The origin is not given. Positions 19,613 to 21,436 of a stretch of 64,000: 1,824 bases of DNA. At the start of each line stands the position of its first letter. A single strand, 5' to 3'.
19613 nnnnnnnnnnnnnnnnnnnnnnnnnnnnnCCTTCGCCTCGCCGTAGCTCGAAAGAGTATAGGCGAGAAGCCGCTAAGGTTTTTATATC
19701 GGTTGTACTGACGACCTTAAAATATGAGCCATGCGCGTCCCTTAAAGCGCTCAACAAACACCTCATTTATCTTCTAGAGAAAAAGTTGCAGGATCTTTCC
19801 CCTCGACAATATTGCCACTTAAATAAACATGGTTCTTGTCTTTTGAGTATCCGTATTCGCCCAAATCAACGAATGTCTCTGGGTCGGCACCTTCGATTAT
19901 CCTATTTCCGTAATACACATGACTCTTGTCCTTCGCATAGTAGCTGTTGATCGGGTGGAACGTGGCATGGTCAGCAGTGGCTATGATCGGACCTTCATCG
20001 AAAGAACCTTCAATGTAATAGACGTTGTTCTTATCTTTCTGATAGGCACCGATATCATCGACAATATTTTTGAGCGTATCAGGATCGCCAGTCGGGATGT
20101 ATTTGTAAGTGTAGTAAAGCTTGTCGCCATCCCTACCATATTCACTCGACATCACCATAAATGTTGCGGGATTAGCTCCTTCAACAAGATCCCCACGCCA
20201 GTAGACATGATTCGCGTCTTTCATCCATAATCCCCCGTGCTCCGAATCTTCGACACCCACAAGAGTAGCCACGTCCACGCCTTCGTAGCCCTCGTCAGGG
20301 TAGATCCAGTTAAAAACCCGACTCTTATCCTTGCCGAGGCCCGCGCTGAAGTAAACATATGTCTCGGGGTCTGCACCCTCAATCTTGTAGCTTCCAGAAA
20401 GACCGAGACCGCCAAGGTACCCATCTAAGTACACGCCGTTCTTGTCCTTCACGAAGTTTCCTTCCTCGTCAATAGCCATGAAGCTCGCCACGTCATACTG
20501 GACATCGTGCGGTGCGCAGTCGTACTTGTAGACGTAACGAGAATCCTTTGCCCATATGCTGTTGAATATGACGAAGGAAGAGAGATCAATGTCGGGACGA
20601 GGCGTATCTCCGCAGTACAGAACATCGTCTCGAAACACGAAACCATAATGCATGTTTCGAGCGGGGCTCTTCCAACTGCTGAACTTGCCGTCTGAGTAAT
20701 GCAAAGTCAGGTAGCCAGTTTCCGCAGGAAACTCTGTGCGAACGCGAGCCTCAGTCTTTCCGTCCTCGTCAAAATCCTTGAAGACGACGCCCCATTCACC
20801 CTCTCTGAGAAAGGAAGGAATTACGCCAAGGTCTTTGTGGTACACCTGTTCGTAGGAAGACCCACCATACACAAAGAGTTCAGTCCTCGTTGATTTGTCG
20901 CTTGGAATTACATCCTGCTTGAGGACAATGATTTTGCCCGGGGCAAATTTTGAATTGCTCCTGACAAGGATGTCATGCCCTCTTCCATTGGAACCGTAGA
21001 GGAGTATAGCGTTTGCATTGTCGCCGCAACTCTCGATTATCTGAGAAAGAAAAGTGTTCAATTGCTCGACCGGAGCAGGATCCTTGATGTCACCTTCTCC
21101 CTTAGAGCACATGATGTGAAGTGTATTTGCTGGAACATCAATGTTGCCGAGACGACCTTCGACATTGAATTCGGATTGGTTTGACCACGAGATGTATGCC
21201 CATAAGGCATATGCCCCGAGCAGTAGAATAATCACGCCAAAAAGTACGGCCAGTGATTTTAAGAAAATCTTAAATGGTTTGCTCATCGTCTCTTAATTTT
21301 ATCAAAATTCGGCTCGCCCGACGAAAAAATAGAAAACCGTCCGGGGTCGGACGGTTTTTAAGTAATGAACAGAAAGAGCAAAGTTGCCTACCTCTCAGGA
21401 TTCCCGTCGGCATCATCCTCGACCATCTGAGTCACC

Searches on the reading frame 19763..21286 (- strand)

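Call 19: search_protein_families(library=pfam, proteins=[window:19763-21286:-], max_evalue=0.1)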
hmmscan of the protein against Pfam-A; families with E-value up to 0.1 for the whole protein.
window:19763-21286:- (507 aa): 2 families
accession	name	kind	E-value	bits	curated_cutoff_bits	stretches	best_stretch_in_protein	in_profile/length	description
PF13644.11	DKNYY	-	4.4e-61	206.1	25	4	354-491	1-140/141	DKNYY family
PF21227.3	Myb_DNA-binding_7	-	0.03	14.7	27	0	301-322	14-36/49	Myb-like DNA-binding domain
